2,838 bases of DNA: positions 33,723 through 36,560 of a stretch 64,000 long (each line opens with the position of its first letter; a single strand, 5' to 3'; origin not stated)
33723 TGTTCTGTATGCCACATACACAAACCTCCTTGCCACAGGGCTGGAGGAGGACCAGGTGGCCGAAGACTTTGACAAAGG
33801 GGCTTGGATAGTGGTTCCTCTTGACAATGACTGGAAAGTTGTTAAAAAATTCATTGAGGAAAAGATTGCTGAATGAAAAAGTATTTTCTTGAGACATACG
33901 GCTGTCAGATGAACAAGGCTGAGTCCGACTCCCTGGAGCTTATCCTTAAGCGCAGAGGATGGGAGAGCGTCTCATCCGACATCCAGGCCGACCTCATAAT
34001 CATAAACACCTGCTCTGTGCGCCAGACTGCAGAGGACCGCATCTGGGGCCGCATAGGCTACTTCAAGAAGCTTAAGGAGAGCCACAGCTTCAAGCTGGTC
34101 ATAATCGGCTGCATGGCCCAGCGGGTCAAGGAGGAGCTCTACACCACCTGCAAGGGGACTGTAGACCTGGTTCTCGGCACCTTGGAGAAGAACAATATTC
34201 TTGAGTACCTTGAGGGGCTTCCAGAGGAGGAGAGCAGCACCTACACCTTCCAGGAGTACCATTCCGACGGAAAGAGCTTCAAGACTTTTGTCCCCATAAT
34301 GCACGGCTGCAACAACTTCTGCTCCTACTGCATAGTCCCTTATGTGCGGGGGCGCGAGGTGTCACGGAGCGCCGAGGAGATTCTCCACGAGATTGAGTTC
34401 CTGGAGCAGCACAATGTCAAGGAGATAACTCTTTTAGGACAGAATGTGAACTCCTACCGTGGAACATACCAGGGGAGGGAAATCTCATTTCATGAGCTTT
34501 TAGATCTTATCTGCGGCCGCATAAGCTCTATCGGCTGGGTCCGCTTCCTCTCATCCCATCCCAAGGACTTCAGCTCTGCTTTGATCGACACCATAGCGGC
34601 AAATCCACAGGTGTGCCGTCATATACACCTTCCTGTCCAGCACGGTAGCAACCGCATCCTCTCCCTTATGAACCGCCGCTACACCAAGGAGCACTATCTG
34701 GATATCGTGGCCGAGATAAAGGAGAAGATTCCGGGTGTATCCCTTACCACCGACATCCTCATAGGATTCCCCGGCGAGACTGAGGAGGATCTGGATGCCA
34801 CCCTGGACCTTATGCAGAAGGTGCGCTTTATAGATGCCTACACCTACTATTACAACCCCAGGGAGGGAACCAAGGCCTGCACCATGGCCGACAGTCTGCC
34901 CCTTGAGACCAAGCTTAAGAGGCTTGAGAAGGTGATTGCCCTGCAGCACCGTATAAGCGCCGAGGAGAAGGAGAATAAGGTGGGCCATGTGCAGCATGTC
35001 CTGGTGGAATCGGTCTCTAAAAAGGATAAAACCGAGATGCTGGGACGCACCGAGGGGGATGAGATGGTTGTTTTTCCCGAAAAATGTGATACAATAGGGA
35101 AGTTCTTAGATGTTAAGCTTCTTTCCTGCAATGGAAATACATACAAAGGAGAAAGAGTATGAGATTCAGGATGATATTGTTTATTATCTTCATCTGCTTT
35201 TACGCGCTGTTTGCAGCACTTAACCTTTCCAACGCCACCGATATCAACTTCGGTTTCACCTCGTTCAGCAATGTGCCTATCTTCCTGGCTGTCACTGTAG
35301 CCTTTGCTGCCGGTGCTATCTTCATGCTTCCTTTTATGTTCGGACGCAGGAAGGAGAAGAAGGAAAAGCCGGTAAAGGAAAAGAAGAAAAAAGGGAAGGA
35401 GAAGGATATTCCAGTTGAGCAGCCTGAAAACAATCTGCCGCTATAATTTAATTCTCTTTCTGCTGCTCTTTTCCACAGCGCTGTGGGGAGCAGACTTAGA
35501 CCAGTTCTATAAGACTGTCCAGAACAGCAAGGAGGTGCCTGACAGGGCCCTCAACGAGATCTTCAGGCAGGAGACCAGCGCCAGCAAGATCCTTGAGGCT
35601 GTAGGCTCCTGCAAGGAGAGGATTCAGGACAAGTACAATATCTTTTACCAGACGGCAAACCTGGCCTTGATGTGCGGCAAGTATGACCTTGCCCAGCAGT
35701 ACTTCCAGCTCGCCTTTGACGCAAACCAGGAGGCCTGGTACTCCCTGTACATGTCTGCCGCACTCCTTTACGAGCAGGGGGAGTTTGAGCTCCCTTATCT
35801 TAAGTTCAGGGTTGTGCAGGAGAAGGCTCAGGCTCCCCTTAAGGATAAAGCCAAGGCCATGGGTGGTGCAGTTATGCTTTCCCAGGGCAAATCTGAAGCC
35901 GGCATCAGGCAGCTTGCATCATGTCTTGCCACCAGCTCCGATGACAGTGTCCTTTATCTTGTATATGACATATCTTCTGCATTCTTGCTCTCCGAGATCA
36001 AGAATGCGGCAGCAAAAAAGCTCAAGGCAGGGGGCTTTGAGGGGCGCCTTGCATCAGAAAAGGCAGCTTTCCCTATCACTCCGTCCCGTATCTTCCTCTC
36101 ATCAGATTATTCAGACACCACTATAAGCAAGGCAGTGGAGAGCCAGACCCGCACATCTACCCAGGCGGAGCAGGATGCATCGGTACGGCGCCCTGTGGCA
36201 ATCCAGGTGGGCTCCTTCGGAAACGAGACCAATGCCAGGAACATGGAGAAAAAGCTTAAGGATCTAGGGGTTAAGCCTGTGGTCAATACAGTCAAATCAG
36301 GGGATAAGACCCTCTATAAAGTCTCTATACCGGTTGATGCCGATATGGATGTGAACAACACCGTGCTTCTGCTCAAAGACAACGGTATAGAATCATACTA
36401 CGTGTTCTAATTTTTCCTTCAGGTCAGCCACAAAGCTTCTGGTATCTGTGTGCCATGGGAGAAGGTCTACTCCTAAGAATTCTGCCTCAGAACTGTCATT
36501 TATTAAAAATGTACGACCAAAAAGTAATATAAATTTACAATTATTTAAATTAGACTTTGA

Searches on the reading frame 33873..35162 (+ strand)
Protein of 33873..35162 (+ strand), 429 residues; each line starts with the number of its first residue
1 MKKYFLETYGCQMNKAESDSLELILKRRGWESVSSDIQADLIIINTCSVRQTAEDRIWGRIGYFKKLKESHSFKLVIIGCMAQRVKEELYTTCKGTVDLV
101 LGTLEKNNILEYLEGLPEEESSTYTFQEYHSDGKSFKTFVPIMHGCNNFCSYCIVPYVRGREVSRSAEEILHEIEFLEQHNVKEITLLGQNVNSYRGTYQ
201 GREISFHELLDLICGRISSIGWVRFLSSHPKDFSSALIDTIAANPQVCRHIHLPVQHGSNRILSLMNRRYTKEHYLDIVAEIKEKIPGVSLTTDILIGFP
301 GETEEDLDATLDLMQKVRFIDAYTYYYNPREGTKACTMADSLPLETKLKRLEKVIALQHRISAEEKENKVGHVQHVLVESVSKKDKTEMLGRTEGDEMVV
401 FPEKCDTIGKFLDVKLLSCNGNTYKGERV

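Call 69: search_protein_families(library=pfam, proteins=[window:33873-35162:+], max_evalue=0.00001)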
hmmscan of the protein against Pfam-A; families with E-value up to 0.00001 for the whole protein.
window:33873-35162:+ (429 aa): 3 families
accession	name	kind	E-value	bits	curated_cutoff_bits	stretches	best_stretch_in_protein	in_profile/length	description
PF00919.26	UPF0004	-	2.8e-27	95.1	27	1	3-102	1-98/98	Uncharacterized protein family UPF0004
PF04055.27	Radical_SAM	-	3.6e-27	96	29.5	1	140-313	1-165/166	Radical SAM superfamily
PF01938.26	TRAM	-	4.2e-09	36.6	21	1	369-427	3-59/61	TRAM domain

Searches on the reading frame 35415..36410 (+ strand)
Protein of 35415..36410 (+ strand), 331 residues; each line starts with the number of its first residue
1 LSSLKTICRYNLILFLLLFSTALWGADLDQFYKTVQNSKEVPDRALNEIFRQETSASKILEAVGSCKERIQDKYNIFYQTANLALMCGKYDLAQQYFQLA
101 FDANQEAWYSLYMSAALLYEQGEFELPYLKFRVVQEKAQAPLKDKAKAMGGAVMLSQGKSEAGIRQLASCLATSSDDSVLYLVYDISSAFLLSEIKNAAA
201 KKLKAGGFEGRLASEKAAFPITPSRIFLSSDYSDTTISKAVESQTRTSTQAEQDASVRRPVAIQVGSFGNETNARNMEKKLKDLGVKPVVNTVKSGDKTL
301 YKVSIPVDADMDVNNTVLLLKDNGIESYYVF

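Call 69: search_protein_families(library=pfam, proteins=[window:35415-36410:+], max_evalue=0.00001)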
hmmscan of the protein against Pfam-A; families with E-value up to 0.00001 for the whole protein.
window:35415-36410:+ (331 aa): 1 family
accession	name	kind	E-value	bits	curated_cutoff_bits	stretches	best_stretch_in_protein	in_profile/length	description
PF05036.18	SPOR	-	7.2e-10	39.5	21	1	261-327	5-72/76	SPOR domain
